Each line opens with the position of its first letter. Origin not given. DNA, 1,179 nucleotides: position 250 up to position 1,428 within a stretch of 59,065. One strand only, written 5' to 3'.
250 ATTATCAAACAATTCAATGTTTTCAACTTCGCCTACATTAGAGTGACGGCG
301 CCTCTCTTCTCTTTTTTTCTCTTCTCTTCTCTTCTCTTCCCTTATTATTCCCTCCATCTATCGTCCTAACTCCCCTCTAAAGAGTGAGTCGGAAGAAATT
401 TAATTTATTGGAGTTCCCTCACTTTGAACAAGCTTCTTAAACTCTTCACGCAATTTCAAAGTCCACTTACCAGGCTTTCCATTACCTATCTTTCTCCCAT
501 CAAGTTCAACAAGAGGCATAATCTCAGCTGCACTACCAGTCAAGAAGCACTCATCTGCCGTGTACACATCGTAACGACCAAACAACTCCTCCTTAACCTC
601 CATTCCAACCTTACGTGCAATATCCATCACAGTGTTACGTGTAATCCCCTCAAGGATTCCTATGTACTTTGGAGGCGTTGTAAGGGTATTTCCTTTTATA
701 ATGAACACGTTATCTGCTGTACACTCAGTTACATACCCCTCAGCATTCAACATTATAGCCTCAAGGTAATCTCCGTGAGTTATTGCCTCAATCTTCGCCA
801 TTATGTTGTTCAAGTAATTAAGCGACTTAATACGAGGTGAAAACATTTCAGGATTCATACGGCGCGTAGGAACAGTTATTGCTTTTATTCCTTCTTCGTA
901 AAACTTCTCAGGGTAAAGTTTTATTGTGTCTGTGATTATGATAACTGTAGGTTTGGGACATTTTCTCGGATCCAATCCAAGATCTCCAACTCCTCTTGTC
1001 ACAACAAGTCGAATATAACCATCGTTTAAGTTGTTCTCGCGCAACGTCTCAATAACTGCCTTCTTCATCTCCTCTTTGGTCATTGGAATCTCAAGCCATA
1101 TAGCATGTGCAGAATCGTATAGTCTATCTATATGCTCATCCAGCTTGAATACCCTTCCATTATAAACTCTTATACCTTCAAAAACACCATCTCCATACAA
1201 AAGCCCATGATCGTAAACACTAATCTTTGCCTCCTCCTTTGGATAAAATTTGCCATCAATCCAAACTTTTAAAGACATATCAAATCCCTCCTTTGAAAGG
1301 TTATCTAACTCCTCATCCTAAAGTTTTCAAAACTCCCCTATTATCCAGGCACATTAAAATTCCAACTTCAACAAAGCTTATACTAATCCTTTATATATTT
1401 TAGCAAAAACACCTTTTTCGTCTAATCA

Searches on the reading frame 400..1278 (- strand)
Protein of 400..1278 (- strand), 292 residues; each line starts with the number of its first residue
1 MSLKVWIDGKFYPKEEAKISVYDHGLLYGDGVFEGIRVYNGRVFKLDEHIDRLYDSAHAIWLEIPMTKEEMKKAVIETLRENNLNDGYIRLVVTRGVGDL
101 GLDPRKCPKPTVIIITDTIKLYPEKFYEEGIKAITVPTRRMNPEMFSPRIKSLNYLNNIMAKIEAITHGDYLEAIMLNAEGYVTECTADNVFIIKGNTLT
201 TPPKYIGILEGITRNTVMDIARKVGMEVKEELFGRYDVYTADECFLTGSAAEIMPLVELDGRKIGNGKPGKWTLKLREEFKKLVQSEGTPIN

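Call 19: find_encoding_contigs(protein=window:400-1278:-, flank=10000, max_places=4)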
Protein window:400-1278:- (292 aa): 2 contigs read that carry it; 1 place shown.
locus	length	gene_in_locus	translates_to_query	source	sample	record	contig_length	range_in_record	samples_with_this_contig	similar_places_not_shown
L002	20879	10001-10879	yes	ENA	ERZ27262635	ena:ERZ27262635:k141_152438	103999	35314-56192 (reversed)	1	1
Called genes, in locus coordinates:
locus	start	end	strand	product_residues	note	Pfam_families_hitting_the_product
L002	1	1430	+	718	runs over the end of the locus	PF00753:Lactamase_B, PF12706:Lactamase_B_2 (weak)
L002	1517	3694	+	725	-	PF17854:FtsK_alpha, PF01580:FtsK_SpoIIIE, PF09397:FtsK_gamma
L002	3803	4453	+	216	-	-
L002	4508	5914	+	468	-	-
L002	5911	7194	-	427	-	PF01134:GIDA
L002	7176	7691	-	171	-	-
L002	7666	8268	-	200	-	-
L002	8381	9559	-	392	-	PF03415:Peptidase_C11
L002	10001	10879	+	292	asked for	PF01063:Aminotran_4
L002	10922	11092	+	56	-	-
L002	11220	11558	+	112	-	PF11969:DcpS_C, PF01230:HIT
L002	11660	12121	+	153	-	PF04417:DUF501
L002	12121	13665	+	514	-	PF00211:Guanylate_cyc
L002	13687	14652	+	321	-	-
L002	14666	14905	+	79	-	PF02609:Exonuc_VII_S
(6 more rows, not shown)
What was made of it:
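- On PEP synthase / pyruvate phosphate dikinase: A separate bona fide 902-aa PPDK is encoded about 6 kb left of the window's start (call 19).
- Checked: The same holds for 10 kb beyond the left end of the window (call 19).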
